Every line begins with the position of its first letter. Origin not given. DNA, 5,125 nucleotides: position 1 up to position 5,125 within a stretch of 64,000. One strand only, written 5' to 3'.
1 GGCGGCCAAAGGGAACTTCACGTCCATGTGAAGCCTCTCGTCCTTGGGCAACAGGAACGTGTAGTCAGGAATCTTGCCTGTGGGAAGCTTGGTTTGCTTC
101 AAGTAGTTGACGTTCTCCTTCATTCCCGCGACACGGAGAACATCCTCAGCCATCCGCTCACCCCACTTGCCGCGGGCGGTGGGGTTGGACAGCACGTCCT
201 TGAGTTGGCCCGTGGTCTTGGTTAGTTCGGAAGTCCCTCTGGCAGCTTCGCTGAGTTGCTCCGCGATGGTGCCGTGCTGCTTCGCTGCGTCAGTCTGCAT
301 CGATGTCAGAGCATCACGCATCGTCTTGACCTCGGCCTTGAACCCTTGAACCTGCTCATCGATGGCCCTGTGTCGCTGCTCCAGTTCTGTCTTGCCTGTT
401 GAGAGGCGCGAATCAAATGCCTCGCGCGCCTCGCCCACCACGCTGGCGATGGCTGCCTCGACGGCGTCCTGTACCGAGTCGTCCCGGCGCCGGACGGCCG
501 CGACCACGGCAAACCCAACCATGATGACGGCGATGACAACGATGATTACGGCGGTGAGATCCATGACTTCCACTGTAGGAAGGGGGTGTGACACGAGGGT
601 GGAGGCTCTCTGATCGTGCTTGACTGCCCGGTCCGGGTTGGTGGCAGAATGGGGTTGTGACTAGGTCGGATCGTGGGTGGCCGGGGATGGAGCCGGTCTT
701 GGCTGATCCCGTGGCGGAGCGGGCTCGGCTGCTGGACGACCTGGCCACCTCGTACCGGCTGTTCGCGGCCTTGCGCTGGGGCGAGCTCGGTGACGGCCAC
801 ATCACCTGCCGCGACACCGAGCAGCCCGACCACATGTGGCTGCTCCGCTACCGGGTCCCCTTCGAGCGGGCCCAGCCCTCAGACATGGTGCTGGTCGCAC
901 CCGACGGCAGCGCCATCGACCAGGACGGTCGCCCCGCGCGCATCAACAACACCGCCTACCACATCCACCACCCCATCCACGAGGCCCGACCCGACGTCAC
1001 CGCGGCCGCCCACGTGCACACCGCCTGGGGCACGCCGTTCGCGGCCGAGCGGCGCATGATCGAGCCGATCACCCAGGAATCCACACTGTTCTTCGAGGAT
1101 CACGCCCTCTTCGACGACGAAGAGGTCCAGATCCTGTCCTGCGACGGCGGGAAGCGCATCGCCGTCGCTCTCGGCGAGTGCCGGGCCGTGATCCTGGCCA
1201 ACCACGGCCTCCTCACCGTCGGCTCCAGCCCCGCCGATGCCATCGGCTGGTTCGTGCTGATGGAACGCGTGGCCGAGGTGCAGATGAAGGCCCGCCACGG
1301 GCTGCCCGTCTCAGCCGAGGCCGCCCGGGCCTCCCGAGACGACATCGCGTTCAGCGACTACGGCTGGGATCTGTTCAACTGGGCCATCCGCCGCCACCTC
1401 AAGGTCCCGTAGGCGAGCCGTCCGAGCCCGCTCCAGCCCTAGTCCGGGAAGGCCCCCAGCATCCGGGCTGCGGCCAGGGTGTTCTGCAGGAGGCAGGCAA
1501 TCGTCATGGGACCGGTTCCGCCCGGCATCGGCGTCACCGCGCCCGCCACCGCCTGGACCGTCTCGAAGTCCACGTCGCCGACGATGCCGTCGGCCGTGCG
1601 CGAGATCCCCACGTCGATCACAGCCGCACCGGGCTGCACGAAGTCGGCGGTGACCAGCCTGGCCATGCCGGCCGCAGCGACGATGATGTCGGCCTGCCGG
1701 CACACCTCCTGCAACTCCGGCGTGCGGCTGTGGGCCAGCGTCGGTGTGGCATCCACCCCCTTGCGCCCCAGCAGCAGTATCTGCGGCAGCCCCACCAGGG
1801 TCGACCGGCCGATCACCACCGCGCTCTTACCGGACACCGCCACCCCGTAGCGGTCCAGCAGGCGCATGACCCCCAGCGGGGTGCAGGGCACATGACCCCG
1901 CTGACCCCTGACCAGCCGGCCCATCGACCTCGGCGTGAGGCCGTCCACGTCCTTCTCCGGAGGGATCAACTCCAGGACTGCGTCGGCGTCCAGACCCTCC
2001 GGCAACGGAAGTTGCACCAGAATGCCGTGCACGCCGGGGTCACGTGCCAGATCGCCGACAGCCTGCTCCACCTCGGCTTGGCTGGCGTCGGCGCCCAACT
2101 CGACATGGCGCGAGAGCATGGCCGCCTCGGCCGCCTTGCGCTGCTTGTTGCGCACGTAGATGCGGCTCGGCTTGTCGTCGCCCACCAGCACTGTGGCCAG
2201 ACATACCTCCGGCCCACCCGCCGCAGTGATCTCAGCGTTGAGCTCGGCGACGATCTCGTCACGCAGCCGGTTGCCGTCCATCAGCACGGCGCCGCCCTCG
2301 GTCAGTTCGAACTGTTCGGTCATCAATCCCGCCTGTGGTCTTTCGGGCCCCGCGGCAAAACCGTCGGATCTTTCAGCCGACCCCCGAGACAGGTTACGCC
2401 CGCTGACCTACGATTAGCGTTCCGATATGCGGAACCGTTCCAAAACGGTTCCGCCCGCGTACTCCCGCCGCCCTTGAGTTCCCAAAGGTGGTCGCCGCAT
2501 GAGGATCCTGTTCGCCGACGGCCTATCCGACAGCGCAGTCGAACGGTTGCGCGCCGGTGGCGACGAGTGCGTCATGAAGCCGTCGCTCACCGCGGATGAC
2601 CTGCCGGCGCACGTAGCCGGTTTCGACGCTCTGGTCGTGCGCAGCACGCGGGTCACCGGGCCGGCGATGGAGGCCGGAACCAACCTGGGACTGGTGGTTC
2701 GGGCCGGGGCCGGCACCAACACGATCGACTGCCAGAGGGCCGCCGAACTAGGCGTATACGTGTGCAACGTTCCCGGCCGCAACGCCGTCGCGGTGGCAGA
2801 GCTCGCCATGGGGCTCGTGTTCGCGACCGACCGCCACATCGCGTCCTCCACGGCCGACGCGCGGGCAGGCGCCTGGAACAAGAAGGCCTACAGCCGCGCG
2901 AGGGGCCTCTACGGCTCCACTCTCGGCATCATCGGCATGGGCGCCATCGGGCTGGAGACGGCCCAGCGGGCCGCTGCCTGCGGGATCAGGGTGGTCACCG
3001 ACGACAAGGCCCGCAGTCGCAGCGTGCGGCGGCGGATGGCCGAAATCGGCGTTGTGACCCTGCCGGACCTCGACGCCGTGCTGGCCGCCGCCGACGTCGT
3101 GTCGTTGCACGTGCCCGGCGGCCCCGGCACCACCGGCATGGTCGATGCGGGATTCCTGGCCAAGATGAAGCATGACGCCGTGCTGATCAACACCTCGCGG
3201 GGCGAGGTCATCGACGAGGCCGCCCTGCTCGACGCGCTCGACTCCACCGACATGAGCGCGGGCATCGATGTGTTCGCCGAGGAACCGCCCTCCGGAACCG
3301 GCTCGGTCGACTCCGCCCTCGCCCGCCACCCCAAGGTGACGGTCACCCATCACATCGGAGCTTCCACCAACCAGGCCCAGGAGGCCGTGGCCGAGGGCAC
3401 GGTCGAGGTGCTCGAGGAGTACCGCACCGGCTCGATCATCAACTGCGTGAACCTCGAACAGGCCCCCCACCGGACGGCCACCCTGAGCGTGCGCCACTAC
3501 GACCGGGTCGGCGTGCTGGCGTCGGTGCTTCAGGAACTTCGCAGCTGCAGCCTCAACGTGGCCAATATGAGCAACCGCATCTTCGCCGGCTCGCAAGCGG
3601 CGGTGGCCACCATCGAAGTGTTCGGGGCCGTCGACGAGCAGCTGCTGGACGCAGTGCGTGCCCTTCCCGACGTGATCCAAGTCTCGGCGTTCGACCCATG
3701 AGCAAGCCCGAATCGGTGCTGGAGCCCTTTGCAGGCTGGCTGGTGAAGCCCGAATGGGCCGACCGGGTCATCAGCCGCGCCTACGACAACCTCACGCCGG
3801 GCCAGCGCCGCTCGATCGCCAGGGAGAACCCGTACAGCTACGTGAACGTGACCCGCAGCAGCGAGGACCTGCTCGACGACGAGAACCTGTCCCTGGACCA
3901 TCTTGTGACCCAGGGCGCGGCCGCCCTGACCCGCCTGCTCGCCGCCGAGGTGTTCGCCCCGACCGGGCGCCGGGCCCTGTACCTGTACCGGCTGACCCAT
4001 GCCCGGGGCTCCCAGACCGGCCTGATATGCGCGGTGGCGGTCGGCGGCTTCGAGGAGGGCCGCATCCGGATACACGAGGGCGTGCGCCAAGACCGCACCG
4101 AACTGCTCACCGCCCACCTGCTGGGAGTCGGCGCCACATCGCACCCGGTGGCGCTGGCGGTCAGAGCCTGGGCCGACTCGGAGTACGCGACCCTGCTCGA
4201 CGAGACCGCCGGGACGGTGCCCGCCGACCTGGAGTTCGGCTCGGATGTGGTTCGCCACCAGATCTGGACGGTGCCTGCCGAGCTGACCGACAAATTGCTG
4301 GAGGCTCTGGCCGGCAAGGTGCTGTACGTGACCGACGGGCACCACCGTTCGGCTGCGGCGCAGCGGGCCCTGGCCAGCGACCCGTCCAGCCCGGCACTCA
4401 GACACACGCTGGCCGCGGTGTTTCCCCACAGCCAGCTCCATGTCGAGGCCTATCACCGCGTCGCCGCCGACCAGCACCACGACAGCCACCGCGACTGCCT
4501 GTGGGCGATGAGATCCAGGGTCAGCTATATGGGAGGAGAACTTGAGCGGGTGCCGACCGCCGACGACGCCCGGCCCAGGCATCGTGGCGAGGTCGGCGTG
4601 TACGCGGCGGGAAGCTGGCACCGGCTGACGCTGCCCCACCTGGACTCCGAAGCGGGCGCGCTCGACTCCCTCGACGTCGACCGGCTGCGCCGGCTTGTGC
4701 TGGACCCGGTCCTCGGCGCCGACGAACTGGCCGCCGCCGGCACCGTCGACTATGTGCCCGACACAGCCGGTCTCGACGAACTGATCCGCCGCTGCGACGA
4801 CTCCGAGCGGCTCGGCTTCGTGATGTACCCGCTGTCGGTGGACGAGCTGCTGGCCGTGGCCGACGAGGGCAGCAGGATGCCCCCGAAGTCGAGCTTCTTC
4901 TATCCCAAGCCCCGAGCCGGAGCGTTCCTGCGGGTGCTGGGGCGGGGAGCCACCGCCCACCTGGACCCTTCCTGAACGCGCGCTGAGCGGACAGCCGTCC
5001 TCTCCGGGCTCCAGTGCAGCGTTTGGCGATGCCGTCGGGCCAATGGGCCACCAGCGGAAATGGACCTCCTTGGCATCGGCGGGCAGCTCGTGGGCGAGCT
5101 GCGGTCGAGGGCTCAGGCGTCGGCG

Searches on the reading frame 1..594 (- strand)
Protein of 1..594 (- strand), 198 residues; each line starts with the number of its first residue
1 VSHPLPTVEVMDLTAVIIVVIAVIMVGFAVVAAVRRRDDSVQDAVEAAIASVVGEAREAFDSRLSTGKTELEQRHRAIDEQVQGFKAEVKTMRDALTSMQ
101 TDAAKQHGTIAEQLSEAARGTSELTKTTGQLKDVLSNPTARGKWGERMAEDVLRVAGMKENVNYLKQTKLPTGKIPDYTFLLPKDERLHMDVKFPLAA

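Call 54: search_protein_families(library=pfam, proteins=[window:1-594:-], max_evalue=0.00001)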
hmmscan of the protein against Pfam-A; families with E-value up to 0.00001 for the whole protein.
window:1-594:- (198 aa): 1 family
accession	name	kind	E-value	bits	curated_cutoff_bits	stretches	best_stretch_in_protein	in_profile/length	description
PF02646.22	RmuC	-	3.4e-23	82.6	26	1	77-198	2-126/291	RmuC family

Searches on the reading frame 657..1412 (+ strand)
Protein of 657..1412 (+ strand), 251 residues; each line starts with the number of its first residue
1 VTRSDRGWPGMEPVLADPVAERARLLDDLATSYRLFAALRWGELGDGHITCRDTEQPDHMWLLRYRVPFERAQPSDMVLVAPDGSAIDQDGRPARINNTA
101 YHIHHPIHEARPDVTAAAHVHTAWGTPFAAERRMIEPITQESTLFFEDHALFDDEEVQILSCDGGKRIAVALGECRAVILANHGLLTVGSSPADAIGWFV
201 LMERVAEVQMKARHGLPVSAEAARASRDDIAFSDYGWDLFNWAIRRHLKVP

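Call 54: search_protein_families(library=pfam, proteins=[window:657-1412:+], max_evalue=0.00001)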
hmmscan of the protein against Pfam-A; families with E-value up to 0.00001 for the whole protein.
window:657-1412:+ (251 aa): 1 family
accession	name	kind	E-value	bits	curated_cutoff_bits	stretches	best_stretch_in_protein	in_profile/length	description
PF00596.27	Aldolase_II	-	4.7e-38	131.3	22.2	1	28-209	2-182/183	Class II Aldolase and Adducin N-terminal domain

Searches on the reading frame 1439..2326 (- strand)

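Call 54: search_protein_families(library=pfam, proteins=[window:1439-2326:-], max_evalue=0.00001)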
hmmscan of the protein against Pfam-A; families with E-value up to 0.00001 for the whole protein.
window:1439-2326:- (295 aa): 2 families
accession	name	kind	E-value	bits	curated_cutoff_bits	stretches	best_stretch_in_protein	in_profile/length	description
PF02882.25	THF_DHG_CYH_C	-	1.1e-57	194.2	27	1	132-288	2-157/160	Tetrahydrofolate dehydrogenase/cyclohydrolase, NAD(P)-binding domain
PF00763.28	THF_DHG_CYH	-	1.2e-31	109.8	32.8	1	16-128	1-115/115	Tetrahydrofolate dehydrogenase/cyclohydrolase, catalytic domain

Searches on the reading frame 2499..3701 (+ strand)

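Call 54: search_protein_families(library=pfam, proteins=[window:2499-3701:+], max_evalue=0.00001)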
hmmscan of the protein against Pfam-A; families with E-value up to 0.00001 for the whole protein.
window:2499-3701:+ (400 aa): 3 families
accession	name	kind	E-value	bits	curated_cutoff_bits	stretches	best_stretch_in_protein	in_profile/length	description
PF02826.25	2-Hacid_dh_C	-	1.7e-46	158.3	25.1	1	104-287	1-178/178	D-isomer specific 2-hydroxyacid dehydrogenase, NAD binding domain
PF00389.36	2-Hacid_dh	-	3.1e-25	88.9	24.6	1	3-318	1-134/134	D-isomer specific 2-hydroxyacid dehydrogenase, catalytic domain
PF03446.21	NAD_binding_2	-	3.7e-07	30.7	21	1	142-251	2-111/161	NAD binding domain of 6-phosphogluconate dehydrogenase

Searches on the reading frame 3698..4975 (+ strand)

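Call 54: search_protein_families(library=pfam, proteins=[window:3698-4975:+], max_evalue=0.00001)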
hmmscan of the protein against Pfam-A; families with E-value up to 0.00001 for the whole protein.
window:3698-4975:+ (425 aa): 1 family
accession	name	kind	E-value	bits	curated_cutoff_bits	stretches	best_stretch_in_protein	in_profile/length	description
PF06245.16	DUF1015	-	5.5e-49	167.3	25.8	1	8-327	1-324/325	Protein of unknown function (DUF1015)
